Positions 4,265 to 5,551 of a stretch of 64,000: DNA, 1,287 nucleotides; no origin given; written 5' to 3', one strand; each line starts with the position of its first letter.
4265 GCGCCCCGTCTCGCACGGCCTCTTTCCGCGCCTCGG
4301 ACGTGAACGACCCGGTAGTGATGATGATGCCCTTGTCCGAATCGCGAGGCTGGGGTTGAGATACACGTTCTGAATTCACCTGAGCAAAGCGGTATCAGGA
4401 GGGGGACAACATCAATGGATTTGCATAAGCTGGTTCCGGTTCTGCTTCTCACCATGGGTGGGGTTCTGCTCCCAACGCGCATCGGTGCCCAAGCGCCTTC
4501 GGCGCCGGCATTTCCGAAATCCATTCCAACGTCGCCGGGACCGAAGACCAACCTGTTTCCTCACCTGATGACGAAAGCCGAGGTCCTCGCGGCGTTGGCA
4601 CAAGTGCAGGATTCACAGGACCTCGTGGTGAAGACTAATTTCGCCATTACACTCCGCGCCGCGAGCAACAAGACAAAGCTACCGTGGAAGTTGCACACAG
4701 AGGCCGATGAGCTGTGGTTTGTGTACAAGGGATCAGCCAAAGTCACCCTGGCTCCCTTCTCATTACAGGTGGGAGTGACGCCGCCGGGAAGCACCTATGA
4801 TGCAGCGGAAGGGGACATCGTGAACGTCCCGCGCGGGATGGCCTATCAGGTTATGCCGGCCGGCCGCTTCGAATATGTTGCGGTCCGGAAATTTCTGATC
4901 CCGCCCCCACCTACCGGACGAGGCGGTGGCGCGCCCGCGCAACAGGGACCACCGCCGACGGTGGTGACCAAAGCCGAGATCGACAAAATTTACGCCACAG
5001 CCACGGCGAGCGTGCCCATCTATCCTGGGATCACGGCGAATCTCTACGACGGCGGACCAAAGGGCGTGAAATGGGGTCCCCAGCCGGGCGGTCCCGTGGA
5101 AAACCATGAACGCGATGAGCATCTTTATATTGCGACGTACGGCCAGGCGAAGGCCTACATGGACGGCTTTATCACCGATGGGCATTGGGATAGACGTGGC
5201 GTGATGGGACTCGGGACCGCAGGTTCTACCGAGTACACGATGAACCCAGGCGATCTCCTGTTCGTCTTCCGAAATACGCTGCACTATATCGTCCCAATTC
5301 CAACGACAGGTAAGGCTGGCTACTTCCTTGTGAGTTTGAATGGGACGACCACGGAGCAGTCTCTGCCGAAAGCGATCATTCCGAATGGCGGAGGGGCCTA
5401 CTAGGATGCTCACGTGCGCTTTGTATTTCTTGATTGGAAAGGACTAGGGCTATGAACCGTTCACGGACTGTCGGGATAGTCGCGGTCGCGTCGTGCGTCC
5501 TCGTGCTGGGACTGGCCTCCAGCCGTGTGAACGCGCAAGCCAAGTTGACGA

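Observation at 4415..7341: Tandem triplication of a secreted bicupin-like gene in a lower-GC patch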

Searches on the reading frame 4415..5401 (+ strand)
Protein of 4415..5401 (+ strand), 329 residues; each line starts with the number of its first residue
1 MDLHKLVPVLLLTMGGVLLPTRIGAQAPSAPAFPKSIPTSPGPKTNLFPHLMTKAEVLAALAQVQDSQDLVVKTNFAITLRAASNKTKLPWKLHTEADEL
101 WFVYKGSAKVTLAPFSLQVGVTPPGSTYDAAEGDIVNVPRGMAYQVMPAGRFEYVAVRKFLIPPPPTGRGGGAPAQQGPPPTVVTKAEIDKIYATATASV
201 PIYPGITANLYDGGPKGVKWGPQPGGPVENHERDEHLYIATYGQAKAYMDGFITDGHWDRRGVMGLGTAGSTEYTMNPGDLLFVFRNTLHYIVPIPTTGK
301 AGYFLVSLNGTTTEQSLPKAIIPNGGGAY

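Call 3: search_protein_families(library=pfam, proteins=[window:4415-5401:+], max_evalue=1)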
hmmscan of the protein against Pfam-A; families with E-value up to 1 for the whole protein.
window:4415-5401:+ (329 aa): 4 families
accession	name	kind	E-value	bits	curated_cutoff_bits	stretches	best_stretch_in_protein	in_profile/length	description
PF07883.17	Cupin_2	-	9.9e-06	25.6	27.2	1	88-146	10-56/70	Cupin domain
PF02311.25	AraC_binding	-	0.0049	17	21.1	1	269-316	38-84/135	AraC-like ligand binding domain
PF05899.18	Cupin_3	-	0.0051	16.9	23.5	0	93-143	21-61/74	EutQ-like cupin domain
PF08007.18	JmjC_2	-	0.07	13.1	22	0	272-294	86-108/127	JmjC domain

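Call 4: search_protein_families(library=ncbifam, proteins=[window:4415-5401:+], max_evalue=1)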
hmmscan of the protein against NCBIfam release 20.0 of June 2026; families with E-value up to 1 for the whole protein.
window:4415-5401:+ (329 aa): 1 family
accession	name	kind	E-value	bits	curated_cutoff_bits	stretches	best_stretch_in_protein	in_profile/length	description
TIGR03404.1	bicupin_oxalic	subfamily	0.032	13.3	254.2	1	56-150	225-313/367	bicupin, oxalate decarboxylase family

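Call 7: find_homologous_proteins(query=window:4415-5401:+)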
Query window:4415-5401:+ (329 aa): 117 proteins with E <= 0.001 among 4078 candidates.
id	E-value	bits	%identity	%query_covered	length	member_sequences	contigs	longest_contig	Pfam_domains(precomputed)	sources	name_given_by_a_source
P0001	7.1e-214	727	97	100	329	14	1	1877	PF07883.18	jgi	-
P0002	2.0e-190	650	87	100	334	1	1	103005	PF07883.18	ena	-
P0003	3.1e-189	646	86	100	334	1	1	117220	PF07883.18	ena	-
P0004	1.9e-188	644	86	100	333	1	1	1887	PF07883.18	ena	-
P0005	2.8e-188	643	86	100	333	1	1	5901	PF07883.18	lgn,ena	-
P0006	3.6e-188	643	86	100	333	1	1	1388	PF07883.18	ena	-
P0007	1.2e-187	641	87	100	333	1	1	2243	PF07883.18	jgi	jgi:mannose-6-phosphate isomerase-like protein (cupin superfamily)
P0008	1.7e-186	637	85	100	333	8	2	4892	PF07883.18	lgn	-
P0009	3.5e-186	636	86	100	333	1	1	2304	PF07883.18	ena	-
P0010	1.3e-182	625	84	100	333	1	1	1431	PF07883.18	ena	-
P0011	1.3e-181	621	86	98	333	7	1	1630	PF07883.18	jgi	-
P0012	3.4e-181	620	85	98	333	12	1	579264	-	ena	-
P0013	1.6e-180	618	84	99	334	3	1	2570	PF07883.18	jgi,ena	-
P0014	1.1e-178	612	83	98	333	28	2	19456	-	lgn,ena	-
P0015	7.2e-178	609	86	95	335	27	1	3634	-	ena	-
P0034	2.2e-135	469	67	94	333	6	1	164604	PF07883.18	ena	-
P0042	1.8e-116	407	60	99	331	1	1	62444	PF07883.18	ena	-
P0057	1.0e-109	385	58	99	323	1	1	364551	PF07883.18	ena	-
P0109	9.2e-44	168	39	92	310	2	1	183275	PF07883.18,PF00190.29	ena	-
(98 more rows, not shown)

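Call 15: search_solved_structures(query=A2, max_evalue=1, show_alignments=3)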
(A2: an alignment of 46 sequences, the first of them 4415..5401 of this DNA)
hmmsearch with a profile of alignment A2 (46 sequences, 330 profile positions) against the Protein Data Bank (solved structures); distinct sequences matched with E-value up to 1: 9.
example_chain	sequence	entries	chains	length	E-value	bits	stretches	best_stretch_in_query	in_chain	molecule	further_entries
3ehk_A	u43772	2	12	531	0.079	15.2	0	130-173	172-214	Prunin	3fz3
4qgl_A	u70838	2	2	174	0.11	14.7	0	278-298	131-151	Acireductone dioxygenase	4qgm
7zvy_G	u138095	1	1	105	0.35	13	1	274-312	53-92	Cupin_2 domain-containing protein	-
7zvy_E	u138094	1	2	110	0.39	12.9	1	274-312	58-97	Cupin_2 domain-containing protein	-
7zvy_B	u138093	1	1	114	0.43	12.7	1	274-312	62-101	Cupin_2 domain-containing protein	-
7zvy_A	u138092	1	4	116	0.44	12.7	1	274-312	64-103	Cupin_2 domain-containing protein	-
3c3v_A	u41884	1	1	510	0.53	12.4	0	131-168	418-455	Arachin Arah3 isoform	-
7zvm_A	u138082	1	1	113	0.6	12.3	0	274-309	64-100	Mannose-6-phosphate isomerase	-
3kgz_A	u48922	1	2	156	0.79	11.9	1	269-309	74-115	Cupin 2 conserved barrel domain protein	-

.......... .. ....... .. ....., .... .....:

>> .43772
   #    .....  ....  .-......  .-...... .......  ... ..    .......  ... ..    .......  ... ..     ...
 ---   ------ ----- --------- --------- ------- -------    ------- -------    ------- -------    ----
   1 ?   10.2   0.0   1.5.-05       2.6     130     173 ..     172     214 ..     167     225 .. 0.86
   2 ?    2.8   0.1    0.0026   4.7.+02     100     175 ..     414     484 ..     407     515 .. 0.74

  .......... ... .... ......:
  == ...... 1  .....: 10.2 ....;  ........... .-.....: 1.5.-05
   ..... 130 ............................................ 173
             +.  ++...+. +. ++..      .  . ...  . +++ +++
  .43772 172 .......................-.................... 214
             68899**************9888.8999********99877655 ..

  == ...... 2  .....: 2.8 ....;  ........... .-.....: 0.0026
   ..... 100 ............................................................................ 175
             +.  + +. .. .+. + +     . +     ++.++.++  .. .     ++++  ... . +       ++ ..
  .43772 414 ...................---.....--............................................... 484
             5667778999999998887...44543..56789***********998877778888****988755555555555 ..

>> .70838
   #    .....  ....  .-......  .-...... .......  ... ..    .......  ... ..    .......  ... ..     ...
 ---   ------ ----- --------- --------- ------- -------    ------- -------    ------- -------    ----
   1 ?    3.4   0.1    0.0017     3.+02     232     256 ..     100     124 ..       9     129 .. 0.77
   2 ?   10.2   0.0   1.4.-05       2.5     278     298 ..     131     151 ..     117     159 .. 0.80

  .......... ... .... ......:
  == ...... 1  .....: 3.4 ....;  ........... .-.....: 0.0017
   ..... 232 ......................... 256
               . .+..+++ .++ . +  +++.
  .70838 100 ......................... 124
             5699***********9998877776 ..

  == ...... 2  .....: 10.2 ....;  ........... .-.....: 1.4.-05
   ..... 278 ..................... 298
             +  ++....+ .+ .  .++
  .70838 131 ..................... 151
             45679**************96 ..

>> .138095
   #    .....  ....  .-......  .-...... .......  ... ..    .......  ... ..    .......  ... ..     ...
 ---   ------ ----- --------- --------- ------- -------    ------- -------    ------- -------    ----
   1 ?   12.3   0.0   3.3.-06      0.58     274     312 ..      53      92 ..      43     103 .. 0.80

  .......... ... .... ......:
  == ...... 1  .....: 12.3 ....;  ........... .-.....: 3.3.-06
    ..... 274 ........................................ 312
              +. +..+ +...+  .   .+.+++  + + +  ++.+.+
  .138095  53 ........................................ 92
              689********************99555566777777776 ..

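Call 26: search_protein_representatives(alignment_id=A2)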
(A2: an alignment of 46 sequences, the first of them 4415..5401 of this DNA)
Query: 46 sequences, 330 profile positions. Proteins with E-value up to 0.001 (for the whole library): 763; up to 1e-10: 128; up to 1e-30: 39. The best 150 are listed.
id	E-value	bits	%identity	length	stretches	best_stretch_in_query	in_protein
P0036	4.4e-161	551.8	-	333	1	1-330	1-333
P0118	2.3e-100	352.2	-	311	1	8-329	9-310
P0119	1.5e-92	326.5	-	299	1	46-311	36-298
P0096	2.7e-81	289.5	-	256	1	13-199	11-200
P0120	6.2e-79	281.8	-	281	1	48-310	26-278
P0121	2.5e-78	279.8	-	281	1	41-312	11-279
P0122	9.3e-74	264.8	-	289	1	48-311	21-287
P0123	4.8e-71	255.8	-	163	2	56-172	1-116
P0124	5.4e-71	255.7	-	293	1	46-313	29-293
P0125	3.5e-67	243.2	-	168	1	56-182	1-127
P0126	6.1e-66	239.1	-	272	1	35-313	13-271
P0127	2.8e-64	233.6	-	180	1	142-329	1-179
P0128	4.8e-64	232.8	-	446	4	243-321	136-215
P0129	8.6e-62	225.4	-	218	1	46-259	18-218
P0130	1.4e-59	218.1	-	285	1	43-311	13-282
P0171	2.7e-22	95.6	-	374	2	226-319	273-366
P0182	1.9e-19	86.3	-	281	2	228-312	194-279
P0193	6.6e-16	74.6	-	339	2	227-323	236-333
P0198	9.1e-15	70.9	-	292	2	228-312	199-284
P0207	2.3e-13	66.3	-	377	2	176-321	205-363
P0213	1.1e-12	64.0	-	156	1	227-313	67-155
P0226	8.7e-12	61.1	-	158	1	225-313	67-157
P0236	4.1e-11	58.9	-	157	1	220-312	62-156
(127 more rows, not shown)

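Call 30: search_protein_families(library=ncbifam, proteins=[P0118, P0128, P0171, P0182, P0193, P0198, P0207, P0213, P0226, P0236], max_evalue=0.001)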
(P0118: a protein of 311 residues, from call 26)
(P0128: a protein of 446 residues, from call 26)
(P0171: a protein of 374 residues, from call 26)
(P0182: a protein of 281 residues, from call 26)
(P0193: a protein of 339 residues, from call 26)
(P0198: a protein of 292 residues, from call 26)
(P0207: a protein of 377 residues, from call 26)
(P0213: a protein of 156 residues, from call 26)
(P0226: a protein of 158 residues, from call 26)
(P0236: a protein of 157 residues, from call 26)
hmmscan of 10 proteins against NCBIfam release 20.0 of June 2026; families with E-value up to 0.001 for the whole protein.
P0118 (311 aa): 1 family
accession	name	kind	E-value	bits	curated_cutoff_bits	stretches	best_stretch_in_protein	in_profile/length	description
TIGR03404.1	bicupin_oxalic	subfamily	1.7e-06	27.4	254.2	1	17-147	188-323/367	bicupin, oxalate decarboxylase family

P0128 (446 aa): 0 families

P0171 (374 aa): 1 family
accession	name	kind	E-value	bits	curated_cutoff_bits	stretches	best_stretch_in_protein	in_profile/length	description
NF007860.0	PRK10572.1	equivalog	0.001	18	208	0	143-175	57-89/292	arabinose operon transcriptional regulator AraC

P0182 (281 aa): 1 family
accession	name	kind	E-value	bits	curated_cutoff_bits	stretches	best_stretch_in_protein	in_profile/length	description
NF049940.1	MandnitrLy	equivalog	7.7e-05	22.5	140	0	240-269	70-99/130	(R)-mandelonitrile lyase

P0193 (339 aa): 0 families

P0198 (292 aa): 1 family
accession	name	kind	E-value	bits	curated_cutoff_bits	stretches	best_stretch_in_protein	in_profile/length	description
NF049940.1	MandnitrLy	equivalog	3.5e-05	23.6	140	0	117-151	71-106/130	(R)-mandelonitrile lyase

P0207 (377 aa): 1 family
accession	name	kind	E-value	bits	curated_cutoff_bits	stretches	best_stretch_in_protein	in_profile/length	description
NF049940.1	MandnitrLy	equivalog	7.5e-10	38.7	140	1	147-186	71-110/130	(R)-mandelonitrile lyase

P0213 (156 aa): 0 families

P0226 (158 aa): 0 families

P0236 (157 aa): 0 families

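Call 40: find_encoding_contigs(protein=P0012, flank=10000, max_places=2)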
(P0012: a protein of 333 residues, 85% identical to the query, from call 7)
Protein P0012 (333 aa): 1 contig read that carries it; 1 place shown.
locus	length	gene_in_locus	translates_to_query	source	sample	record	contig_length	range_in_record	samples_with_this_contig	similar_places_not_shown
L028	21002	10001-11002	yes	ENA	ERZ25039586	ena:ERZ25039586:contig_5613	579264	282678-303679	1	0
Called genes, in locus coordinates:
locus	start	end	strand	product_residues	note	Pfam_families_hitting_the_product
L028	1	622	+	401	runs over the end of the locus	PF01979:Amidohydro_1, PF07969:Amidohydro_3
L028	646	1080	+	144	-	PF00293:NUDIX, PF14815:NUDIX_4 (weak)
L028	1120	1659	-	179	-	-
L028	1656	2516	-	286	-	-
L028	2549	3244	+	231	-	PF00266:Aminotran_5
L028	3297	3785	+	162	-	PF00266:Aminotran_5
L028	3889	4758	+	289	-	PF00930:DPPIV_N (faint), PF25174:Beta-prop_THOC3 (faint), PF26550:Tricorn_2nd, PF26549:Tricorn_N, PF07676:PD40 (weak)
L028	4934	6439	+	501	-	-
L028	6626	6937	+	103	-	-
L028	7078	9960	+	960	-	PF13620:CarboxypepD_reg, PF13715:CarbopepD_reg_2 (weak), PF25183:OMP_b-brl_4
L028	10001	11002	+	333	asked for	-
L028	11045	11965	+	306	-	PF07883:Cupin_2 (faint)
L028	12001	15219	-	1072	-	PF13428:TPR_14 (faint), PF01564:Spermine_synth, PF00515:TPR_1 (faint), PF07719:TPR_2 (faint), PF14559:TPR_19 (faint), PF13431:TPR_17 (faint), PF13432:TPR_16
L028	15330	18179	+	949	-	PF13620:CarboxypepD_reg, PF13715:CarbopepD_reg_2 (weak), PF25183:OMP_b-brl_4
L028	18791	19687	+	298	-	PF13378:MR_MLE_C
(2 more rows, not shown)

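Call 41: find_encoding_contigs(protein=P0034, flank=10000, max_places=2)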
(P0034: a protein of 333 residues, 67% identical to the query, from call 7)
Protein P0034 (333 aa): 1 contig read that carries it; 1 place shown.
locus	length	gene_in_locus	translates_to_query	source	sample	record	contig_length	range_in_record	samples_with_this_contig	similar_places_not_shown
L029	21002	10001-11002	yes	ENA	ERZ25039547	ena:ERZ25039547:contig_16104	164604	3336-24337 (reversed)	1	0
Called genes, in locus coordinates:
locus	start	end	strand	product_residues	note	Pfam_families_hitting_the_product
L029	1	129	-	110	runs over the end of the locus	PF03551:PadR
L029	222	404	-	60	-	-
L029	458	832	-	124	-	PF00392:GntR, PF13730:HTH_36 (weak)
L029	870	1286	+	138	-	PF00903:Glyoxalase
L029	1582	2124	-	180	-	-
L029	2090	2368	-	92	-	-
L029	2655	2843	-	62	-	-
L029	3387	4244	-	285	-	-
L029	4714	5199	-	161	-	-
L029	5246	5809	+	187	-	-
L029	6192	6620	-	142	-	PF01850:PIN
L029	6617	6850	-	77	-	PF22513:FitA-like_RHH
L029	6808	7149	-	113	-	-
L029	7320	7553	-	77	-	-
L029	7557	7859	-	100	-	PF07885:Ion_trans_2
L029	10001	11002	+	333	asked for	PF07883:Cupin_2 (faint)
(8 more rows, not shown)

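Call 42: find_encoding_contigs(protein=P0057, flank=10000, max_places=2)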
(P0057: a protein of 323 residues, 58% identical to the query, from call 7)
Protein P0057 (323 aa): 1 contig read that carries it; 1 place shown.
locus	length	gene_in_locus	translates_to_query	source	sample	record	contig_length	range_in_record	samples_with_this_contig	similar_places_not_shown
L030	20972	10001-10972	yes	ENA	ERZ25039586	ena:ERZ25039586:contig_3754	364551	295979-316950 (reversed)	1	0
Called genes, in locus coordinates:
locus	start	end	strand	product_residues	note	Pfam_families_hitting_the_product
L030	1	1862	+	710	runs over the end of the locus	PF13442:Cytochrome_CBB3, PF01011:PQQ, PF23727:Beta-prop_FAM234A_B (faint), PF13360:PQQ_2, PF13570:Beta-prop_ACSF4 (faint), PF25293:Beta-prop_EMC1_N (faint), PF01011:PQQ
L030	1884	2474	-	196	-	PF12867:DinB_2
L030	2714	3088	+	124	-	PF00903:Glyoxalase, PF22677:Ble-like_N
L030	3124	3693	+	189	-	-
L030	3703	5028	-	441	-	PF00083:Sugar_tr, PF07690:MFS_1, PF00083:Sugar_tr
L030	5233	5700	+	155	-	PF12802:MarR_2, PF01047:MarR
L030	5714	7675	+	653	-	PF07731:Cu-oxidase_2, PF07732:Cu-oxidase_3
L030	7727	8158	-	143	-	-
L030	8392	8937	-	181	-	-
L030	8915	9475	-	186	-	-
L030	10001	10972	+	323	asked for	PF07883:Cupin_2 (faint)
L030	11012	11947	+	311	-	PF07883:Cupin_2 (faint)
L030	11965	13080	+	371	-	PF08450:SGL (faint), PF01436:NHL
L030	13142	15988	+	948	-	PF13620:CarboxypepD_reg, PF13715:CarbopepD_reg_2 (faint), PF25183:OMP_b-brl_4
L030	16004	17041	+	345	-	PF00171:Aldedh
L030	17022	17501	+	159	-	PF00171:Aldedh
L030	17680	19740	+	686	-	PF01011:PQQ, PF13360:PQQ_2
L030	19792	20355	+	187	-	PF01980:TrmO_N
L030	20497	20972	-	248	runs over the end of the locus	PF13414:TPR_11 (faint), PF00515:TPR_1 (faint), PF07719:TPR_2 (faint), PF13428:TPR_14 (faint), PF21033:RMD1-3 (faint), PF13181:TPR_8 (faint), PF13432:TPR_16 (weak), PF14559:TPR_19, +2 more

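Call 48: find_related_loci(query=A2, collection=genome_contigs, flank=10000)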
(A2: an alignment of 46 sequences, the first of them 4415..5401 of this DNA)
Query A2 (329 aa) in genome_contigs; peptide patterns used: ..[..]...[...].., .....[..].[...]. (x = any residue, [..] = any of these).
62 stretches matched a pattern; 14 encode a relative of the query (tblastn E <= 1e-3); 13 distinct loci.
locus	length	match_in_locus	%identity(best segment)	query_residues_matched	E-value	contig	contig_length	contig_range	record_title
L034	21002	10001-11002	88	1-329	0e+0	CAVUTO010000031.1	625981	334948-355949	MAG: Vicinamibacterales bacterium isolate MFD00962.bin.2.231 genome assembly, contig: contig_9641, whole genome shotgun 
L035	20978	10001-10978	85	5-329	0e+0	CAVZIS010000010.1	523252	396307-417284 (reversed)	MAG: Vicinamibacterales bacterium isolate MFD00962.bin.2.7 genome assembly, contig: contig_55191, whole genome shotgun s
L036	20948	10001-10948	86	18-329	8e-169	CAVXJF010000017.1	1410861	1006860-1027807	MAG: Vicinamibacterales bacterium isolate MFD05567.bin.1.201 genome assembly, contig: contig_935, whole genome shotgun s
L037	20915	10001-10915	83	33-329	5e-160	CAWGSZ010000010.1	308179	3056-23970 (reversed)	MAG: Vicinamibacterales bacterium isolate MFD05567.bin.1.13 genome assembly, contig: contig_477, whole genome shotgun se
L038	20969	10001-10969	72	5-329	1e-147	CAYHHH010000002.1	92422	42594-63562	MAG TPA_asm: uncultured Bifidobacteriaceae bacterium isolate ERP119702_co1_17 genome assembly, contig: NODE_140_length_9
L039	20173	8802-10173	60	6-329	9e-122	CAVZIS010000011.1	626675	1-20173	MAG: Vicinamibacterales bacterium isolate MFD00962.bin.2.7 genome assembly, contig: contig_67165, whole genome shotgun s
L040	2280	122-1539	58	5-329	2e-109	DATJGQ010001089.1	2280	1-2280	MAG TPA_asm: Gemmataceae bacterium isolate SMAG_U15490 k141_5415774, whole genome shotgun sequence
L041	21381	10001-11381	57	1-329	1e-94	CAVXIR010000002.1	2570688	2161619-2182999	MAG: Vicinamibacterales bacterium isolate MFD09212.bin.1.252 genome assembly, contig: contig_16998, whole genome shotgun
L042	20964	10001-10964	78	9-329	4e-136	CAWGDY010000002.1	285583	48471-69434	MAG: Vicinamibacterales bacterium isolate MFD02242.bin.1.84 genome assembly, contig: contig_11452, whole genome shotgun 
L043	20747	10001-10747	34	40-308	1e-35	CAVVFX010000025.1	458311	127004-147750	MAG: Terriglobia bacterium isolate MFD01716.bin.2.1 genome assembly, contig: contig_8888, whole genome shotgun sequence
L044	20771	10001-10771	31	51-308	5e-29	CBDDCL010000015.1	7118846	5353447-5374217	MAG: Bryobacterales bacterium isolate 9a5723b4-f69d-4256-802c-3c242fd87eb7 genome assembly, contig: contig_9, whole geno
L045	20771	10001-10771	30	51-308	2e-26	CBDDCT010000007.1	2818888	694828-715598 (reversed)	MAG: Bryobacterales bacterium isolate 6159ff8d-e712-4e39-bf3f-79bf34294bcb genome assembly, contig: contig_7, whole geno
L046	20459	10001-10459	30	57-203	7e-14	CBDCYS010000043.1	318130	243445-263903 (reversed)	MAG: Bryobacterales bacterium isolate 6130ab36-0be1-4cbc-8e40-5b7dbad0252f genome assembly, contig: contig_43, whole gen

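Call 54: search_protein_families(library=pfam, proteins=[L030:11965-13077:+, L030:16004-17038:+], max_evalue=0.1)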
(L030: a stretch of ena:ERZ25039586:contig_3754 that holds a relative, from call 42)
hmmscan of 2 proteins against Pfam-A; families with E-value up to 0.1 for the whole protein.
L030:11965-13077:+ (371 aa): 8 families
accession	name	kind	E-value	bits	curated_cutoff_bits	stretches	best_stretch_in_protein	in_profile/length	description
PF01436.27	NHL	-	2.7e-25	87.5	20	4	226-253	1-28/28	NHL repeat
PF08450.18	SGL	-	4.5e-08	33.4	26.3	1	177-282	134-243/246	SMP-30/Gluconolactonase/LRE-like region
PF25021.1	TEN_NHL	-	4.7e-05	23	27.1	0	107-129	141-163/357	Teneurin NHL domain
PF20067.5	SSL_N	-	0.00048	20.4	18.9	1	323-339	21-37/46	Strictosidine synthase-like, N-terminal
PF06739.17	SBBP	-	0.0017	18.7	20.5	0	109-123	14-28/38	Beta-propeller repeat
PF05787.19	PhoX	-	0.0052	16.4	24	0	213-251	415-454/515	Alkaline phosphatase PhoX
PF17170.10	DUF5128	-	0.02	14.6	22.9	1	206-257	69-121/321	6-bladed beta-propeller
PF10584.14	Proteasome_A_N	-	0.038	14.1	27.7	0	146-153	8-15/23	Proteasome subunit A N-terminal signature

L030:16004-17038:+ (345 aa): 1 family
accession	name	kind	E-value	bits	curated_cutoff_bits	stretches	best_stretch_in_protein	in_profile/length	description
PF00171.27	Aldedh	-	8.3e-103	344.8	23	1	30-340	1-308/461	Aldehyde dehydrogenase family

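Call 68: predict_structure(alignment_id=A2)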
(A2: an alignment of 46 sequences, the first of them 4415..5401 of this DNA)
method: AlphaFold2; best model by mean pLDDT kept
length: 329 residues; sequences in the alignment: 46
mean_pLDDT: 80.9   pTM: 0.77
mean pLDDT of the five models: 80.9, 80.5, 77.6, 77.1, 76.8
residues with pLDDT >= 90: 166; 70-90: 70; 50-70: 61; < 50: 32
segments of 3 or more residues with pLDDT < 50: 18-27, 39-41, 43-46, 168-175, 325-329
pLDDT, mean of each block of 10 residues (from residue 1): 60 53 49 55 57 95 92 91 85 89 97 75 84 95 93 95 56 53 95 93 87 86 88 90 96 89 90 97 92 94 88 58 47
secondary structure, 60 per line:
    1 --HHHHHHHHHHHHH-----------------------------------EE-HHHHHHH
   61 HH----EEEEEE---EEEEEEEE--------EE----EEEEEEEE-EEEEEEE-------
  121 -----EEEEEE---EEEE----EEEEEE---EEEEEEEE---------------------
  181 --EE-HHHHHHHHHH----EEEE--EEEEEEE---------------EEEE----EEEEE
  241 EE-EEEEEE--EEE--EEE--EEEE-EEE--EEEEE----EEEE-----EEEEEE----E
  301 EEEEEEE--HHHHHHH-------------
elements in order: H3-15 H54-62 E67-72 E76-83 E98-105 E107-113 E126-131 E135-138 E143-148 E152-159 H186-195 E200-203 E206-212 E228-231 E236-242 E244-249 E252-254 E257-259 E262-265 E267-269 E272-276 E281-284 E290-295 E300-307 H310-316

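Call 71: fold_search(model_id=the predicted structure, library=pdb)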
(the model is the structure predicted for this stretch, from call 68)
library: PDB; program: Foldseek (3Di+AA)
matches with E <= 10: 1867; with E <= 0.001: 376
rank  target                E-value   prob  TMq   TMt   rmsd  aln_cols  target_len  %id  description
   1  2vqa_A                2.0e-11  1.00  0.38  0.35  12.4       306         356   12  Protein-folding location can regulate Mn versus Cu- or Zn-binding. Crystal Structure of MncA. (released 2008-10-28)
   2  2uyb                  4.5e-11  1.00  0.42  0.38  11.2       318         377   11  S161A mutant of Bacillus subtilis Oxalate Decarboxylase OxdC (released 2007-08-21)
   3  1uik_B                5.3e-11  1.00  0.32  0.30  14.5       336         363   13  Crystal structure of soybean beta-conglycinin alpha prime homotrimer (released 2004-07-16)
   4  5hi0                  6.2e-11  1.00  0.42  0.38  11.2       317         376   13  The Substrate Binding Mode and Chemical Basis of a Reaction Specificity Switch in Oxalate Decarboxylase (released 2016-04-06)
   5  1ipk_C                6.2e-11  1.00  0.34  0.30  13.8       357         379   12  CRYSTAL STRUCTURES OF RECOMBINANT AND NATIVE SOYBEAN BETA-CONGLYCININ BETA HOMOTRIMERS (released 2002-05-16)
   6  2vqa_C                7.6e-11  1.00  0.40  0.37  12.2       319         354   11  Protein-folding location can regulate Mn versus Cu- or Zn-binding. Crystal Structure of MncA. (released 2008-10-28)
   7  1ipj_C                7.6e-11  1.00  0.33  0.30  14.7       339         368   14  CRYSTAL STRUCTURES OF RECOMBINANT AND NATIVE SOYBEAN BETA-CONGLYCININ BETA HOMOTRIMERS COMPLEXES WITH N-ACETYL-D-GLUCO (released 2002-05-16)
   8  1uw8                  8.9e-11  1.00  0.42  0.38  10.9       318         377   11  CRYSTAL STRUCTURE OF OXALATE DECARBOXYLASE (released 2004-02-19)
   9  2uy9                  8.9e-11  1.00  0.40  0.35  12.3       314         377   13  E162A mutant of Bacillus subtilis Oxalate Decarboxylase OxdC (released 2007-08-21)
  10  6ufi                  1.0e-10  1.00  0.41  0.36  11.4       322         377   12  W96Y Oxalate Decarboxylase (Bacillus subtilis) (released 2020-09-30)
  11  5e1r_E                1.0e-10  1.00  0.33  0.31  13.7       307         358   11  Crystal structure of pecan (carya illinoinensis) vicilin, a new food allergen (released 2016-08-10)
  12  2uy8                  1.2e-10  1.00  0.42  0.38  11.2       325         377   11  R92A mutant of Bacillus subtilis Oxalate Decarboxylase OxdC (released 2007-08-21)
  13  2v09                  1.2e-10  1.00  0.42  0.37  10.9       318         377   11  SENS161-164DSSN mutant of Bacillus subtilis Oxalate Decarboxylase OxdC (released 2007-10-30)
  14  1uik_A                1.2e-10  1.00  0.31  0.29  14.7       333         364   13  Crystal structure of soybean beta-conglycinin alpha prime homotrimer (released 2004-07-16)
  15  2uya                  1.3e-10  1.00  0.43  0.38  11.6       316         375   12  DEL162-163 mutant of Bacillus subtilis Oxalate Decarboxylase OxdC (released 2007-08-21)
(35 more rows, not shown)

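Call 79: find_encoding_contigs(protein=P0109, flank=8000, max_places=2)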
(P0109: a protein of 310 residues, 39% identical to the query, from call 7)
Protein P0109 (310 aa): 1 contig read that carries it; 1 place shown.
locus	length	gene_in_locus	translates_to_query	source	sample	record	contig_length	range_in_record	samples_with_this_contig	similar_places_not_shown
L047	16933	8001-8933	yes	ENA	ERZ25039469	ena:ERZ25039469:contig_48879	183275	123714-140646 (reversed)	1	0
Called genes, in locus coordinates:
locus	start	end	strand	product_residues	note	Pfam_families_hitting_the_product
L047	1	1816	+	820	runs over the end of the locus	PF12704:MacB_PCD, PF02687:FtsX, PF12704:MacB_PCD, PF02687:FtsX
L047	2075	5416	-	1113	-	PF13620:CarboxypepD_reg, PF13715:CarbopepD_reg_2 (weak), PF17210:SdrD_B (faint), PF22904:NOMO1-like_2nd (faint), PF25183:OMP_b-brl_4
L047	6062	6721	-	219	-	PF13565:HTH_32 (faint)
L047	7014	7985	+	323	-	PF07883:Cupin_2 (faint)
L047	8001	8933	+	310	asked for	PF00190:Cupin_1 (faint), PF07883:Cupin_2 (faint)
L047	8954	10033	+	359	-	PF08450:SGL (faint), PF01436:NHL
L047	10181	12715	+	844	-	PF13620:CarboxypepD_reg, PF25183:OMP_b-brl_4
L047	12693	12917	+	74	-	-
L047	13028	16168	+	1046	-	PF13428:TPR_14 (faint), PF01564:Spermine_synth, PF00515:TPR_1 (faint), PF07719:TPR_2 (faint), PF13431:TPR_17 (faint), PF14559:TPR_19 (faint), PF13432:TPR_16 (weak)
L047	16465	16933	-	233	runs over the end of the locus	-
